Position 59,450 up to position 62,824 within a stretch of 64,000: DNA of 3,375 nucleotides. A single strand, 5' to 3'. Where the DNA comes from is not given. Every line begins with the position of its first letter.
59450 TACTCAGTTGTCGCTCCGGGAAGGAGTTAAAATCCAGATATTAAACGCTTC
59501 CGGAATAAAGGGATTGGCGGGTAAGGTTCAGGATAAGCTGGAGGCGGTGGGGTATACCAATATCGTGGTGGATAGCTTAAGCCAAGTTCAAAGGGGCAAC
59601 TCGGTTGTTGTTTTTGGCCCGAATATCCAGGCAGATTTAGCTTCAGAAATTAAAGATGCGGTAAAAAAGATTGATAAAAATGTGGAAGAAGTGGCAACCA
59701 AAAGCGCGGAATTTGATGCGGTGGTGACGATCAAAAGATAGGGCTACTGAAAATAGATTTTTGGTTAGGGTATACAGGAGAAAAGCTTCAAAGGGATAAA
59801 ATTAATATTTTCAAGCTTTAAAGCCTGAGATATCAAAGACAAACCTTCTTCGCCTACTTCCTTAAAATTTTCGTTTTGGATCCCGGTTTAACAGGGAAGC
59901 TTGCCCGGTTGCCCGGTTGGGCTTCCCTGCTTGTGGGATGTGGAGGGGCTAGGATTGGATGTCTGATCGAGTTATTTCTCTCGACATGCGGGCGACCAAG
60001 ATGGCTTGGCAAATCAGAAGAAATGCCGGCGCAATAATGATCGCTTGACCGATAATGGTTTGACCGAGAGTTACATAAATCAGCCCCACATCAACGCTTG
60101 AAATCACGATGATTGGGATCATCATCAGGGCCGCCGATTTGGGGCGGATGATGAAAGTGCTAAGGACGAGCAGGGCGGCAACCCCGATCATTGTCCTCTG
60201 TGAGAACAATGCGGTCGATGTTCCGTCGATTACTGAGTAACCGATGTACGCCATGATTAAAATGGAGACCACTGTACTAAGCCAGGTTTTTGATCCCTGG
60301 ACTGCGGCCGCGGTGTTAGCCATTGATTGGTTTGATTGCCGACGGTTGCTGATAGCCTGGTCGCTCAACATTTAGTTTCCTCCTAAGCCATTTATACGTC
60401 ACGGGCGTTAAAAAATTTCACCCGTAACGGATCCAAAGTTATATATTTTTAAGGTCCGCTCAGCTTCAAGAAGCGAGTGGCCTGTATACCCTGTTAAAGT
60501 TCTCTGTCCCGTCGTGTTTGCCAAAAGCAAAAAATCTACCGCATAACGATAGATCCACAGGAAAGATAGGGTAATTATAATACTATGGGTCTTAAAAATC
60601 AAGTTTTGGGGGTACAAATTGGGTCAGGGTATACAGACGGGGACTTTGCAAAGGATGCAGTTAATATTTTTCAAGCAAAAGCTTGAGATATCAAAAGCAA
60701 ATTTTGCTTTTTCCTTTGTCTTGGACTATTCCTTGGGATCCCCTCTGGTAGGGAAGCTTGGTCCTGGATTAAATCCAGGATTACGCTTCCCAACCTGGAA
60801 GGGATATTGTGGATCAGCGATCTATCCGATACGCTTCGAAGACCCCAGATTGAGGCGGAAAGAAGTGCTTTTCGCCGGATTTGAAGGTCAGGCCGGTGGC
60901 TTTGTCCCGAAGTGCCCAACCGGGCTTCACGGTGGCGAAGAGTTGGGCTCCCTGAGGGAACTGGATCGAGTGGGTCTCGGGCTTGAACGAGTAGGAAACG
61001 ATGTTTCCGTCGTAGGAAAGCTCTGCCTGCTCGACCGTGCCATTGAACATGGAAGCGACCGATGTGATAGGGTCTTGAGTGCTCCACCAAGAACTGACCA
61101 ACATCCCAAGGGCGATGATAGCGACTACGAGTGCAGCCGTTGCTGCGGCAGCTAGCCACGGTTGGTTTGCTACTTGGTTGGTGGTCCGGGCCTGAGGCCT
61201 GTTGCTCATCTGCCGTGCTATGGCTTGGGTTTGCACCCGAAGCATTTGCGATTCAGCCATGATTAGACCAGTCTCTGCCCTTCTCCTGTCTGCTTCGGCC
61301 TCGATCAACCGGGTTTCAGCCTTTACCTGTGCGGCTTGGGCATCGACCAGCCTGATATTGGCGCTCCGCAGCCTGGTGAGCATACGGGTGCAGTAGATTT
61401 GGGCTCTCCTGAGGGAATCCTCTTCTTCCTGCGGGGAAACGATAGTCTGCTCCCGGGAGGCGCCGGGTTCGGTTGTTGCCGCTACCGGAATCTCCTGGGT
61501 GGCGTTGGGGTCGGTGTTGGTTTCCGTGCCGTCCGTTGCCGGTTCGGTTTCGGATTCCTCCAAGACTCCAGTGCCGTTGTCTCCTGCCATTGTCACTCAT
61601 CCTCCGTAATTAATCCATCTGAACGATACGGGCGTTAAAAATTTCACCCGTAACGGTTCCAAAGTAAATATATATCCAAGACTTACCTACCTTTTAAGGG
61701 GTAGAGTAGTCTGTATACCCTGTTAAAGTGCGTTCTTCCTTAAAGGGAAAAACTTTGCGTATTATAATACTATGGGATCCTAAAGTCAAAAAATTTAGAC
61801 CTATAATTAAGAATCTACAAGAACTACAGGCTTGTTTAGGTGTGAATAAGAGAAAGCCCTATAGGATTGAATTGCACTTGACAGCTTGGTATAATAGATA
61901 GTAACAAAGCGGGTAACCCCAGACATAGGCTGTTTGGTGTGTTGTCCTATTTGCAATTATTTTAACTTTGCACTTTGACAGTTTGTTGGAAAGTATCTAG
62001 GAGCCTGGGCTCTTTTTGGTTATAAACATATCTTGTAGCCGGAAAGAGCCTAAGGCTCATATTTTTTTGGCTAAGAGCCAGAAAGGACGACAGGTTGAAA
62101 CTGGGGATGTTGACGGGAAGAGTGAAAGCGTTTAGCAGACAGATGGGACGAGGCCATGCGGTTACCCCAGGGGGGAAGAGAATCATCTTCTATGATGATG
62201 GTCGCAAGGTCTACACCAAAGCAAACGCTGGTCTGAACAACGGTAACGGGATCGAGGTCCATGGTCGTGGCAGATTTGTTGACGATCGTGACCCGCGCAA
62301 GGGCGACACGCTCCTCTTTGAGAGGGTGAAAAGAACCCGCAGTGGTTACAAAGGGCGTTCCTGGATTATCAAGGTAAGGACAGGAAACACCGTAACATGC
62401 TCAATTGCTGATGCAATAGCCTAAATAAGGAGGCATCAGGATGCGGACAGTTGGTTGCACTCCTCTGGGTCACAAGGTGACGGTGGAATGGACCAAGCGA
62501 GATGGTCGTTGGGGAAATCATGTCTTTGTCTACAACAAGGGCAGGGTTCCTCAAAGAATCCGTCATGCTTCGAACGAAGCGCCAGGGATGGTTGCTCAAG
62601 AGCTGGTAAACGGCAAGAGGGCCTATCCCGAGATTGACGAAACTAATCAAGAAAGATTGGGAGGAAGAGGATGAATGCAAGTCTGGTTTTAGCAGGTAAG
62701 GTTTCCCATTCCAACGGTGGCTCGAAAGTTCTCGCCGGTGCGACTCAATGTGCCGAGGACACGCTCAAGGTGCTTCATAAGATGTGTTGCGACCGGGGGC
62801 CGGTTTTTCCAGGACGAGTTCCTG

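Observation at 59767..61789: Two tandem gene cassettes with identical regulatory scaffolds, each bounded by 12-bp inverted repeats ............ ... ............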

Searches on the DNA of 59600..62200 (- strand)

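Call 27: search_dna_similar(query=window:59742-61830:-, collection=phages, mode=distant)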
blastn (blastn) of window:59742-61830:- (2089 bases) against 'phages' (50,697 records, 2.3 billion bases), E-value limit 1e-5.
No match.

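Call 47: search_rna_families(source=window, start=59600, end=62200, threshold=evalue, max_evalue=5)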
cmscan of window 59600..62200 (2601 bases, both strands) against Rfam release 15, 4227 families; matches with E-value up to 5: 2.
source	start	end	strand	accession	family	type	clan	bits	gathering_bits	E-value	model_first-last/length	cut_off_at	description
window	59875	59940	-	RF01522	TB10Cs1H1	Gene; snRNA; snoRNA; HACA-box;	-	27.5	45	0.0076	1-71/71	no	Trypanosomatid snoRNA TB10Cs1H1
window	59894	59987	-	RF02202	UCA1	Gene; lncRNA;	-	14.9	80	2.1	1-75/75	no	Urothelial cancer associated 1 conserved region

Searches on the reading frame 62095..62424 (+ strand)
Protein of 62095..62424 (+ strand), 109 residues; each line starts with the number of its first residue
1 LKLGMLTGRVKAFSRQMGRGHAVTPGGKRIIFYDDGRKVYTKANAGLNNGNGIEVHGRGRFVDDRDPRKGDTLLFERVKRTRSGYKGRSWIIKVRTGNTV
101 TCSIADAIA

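Call 11: search_protein_families(library=pfam, proteins=[window:62095-62424:+], max_evalue=0.01)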
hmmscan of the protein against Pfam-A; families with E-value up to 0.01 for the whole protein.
window:62095-62424:+ (109 aa): 1 family
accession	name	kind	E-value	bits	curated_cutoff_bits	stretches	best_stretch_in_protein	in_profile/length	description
PF12961.13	DUF3850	-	0.0097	16.5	22.9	0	63-94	26-57/77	Domain of unknown function (DUF3850)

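Call 29: search_protein_families(library=phrogs, proteins=[window:62095-62424:+], max_evalue=0.1)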
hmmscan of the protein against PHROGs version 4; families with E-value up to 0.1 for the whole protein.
window:62095-62424:+ (109 aa): 0 families

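Call 42: find_related_loci(query=window:62095-62424:+, collection=viral_contigs, flank=6000)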
Query window:62095-62424:+ (109 aa) in viral_contigs; peptide patterns used: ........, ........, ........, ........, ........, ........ (x = any residue, [..] = any of these).
16 stretches matched a pattern, but none encodes a relative of the query by tblastn (E <= 1e-3).

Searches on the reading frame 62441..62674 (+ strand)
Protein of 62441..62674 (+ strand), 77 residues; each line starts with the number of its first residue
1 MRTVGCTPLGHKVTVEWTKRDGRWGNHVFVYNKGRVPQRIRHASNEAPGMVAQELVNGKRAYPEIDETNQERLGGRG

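Call 11: search_protein_families(library=pfam, proteins=[window:62441-62674:+], max_evalue=0.01)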
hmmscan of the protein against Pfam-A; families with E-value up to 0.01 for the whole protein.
window:62441-62674:+ (77 aa): 0 families

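Call 29: search_protein_families(library=phrogs, proteins=[window:62441-62674:+], max_evalue=0.1)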
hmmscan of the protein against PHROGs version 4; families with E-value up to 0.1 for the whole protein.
window:62441-62674:+ (77 aa): 1 family
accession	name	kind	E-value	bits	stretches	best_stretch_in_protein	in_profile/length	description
phrog_23012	-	unknown function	0.073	14.4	0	44-71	15-42/80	-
